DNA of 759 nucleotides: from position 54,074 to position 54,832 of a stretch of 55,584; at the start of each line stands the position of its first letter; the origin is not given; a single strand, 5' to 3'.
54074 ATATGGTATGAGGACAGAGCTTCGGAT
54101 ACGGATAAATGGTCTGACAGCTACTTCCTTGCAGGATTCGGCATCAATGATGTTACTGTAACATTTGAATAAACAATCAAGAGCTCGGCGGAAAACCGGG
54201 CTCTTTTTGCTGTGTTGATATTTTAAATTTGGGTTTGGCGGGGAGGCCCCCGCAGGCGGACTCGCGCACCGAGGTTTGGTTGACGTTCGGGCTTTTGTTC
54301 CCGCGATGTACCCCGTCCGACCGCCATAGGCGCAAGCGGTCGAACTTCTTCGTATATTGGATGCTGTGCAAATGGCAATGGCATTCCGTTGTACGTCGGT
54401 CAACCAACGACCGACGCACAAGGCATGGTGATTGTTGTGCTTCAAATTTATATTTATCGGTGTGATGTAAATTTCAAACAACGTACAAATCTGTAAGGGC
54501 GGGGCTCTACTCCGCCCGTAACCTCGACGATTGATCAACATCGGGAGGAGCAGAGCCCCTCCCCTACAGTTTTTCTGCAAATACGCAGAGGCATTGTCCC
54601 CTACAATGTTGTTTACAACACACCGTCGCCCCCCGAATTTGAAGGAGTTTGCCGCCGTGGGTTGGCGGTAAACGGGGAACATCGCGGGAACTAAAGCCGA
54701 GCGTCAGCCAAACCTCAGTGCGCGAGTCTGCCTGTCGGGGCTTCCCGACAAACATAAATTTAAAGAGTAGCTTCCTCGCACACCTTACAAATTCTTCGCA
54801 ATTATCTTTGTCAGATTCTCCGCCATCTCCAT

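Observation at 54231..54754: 524-bp GC-rich foldback element with terminal inverted repeats of about 85 nt: candidate MITE or large ornate RNA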

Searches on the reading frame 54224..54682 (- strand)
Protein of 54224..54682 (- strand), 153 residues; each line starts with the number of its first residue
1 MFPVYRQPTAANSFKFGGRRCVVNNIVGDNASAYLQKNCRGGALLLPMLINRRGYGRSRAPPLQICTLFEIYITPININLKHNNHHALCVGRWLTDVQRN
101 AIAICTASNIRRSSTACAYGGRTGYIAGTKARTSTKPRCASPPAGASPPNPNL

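Call 25: find_homologous_proteins(query=window:54224-54682:-, max_evalue=1)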
Query window:54224-54682:- (153 aa): 2 proteins with E <= 1 among 90 candidates.
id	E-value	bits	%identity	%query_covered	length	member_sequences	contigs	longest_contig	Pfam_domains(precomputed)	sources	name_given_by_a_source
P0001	8.1e-99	346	100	100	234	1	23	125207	-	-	-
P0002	1.8e-32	130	85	48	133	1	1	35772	-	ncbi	-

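Call 26: find_encoding_contigs(protein=P0002, flank=10000, max_places=6)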
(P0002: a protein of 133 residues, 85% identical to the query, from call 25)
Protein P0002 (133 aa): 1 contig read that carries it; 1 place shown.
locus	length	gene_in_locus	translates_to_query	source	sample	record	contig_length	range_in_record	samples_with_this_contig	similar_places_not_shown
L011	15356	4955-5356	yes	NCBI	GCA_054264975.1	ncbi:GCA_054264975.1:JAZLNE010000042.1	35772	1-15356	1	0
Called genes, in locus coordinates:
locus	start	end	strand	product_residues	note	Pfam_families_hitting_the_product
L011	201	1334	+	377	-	PF01408:GFO_IDH_MocA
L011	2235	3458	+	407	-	PF07690:MFS_1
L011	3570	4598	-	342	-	-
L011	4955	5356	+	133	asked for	-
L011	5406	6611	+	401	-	PF13393:tRNA-synt_His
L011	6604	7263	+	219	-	PF01634:HisG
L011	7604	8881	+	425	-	PF00815:Histidinol_dh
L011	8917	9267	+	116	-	PF00903:Glyoxalase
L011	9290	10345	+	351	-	PF00155:Aminotran_1_2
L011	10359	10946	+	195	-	PF00475:IGPD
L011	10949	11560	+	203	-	PF00117:GATase, PF07685:GATase_3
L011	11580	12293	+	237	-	PF00977:His_biosynth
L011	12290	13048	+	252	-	PF00977:His_biosynth, PF03060:NMO (faint)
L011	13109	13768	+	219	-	PF01502:PRA-CH, PF01503:PRA-PH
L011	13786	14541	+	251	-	PF02811:PHP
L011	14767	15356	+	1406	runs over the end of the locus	PF00404:Dockerin_1 (weak)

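Call 51: search_protein_representatives(protein=window:54224-54682:-)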
Query: 153 residues. Proteins with E-value up to 0.001 (for the whole library): 3; up to 1e-10: 2; up to 1e-30: 2. The best 3 are listed.
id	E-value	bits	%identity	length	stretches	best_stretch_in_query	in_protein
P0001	2.6e-99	345.9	100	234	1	1-153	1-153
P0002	5.8e-33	130.3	84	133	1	74-148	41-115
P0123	1.6e-04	38.0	31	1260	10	96-139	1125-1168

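Call 53: search_protein_families(library=pfam, proteins=[L011:3570-4598:-], max_evalue=0.01)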
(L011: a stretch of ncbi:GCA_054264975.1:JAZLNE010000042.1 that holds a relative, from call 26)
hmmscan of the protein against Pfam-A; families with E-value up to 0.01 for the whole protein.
L011:3570-4598:- (342 aa): 2 families
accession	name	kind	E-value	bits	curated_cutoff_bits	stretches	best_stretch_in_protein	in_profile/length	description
PF19808.4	DUF6291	-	3.8e-11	43.4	27.2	1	6-63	1-57/79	Family of unknown function (DUF6291)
PF10500.14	SR-25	-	0.0028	17.7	40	1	75-156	52-132/226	Nuclear RNA-splicing-associated protein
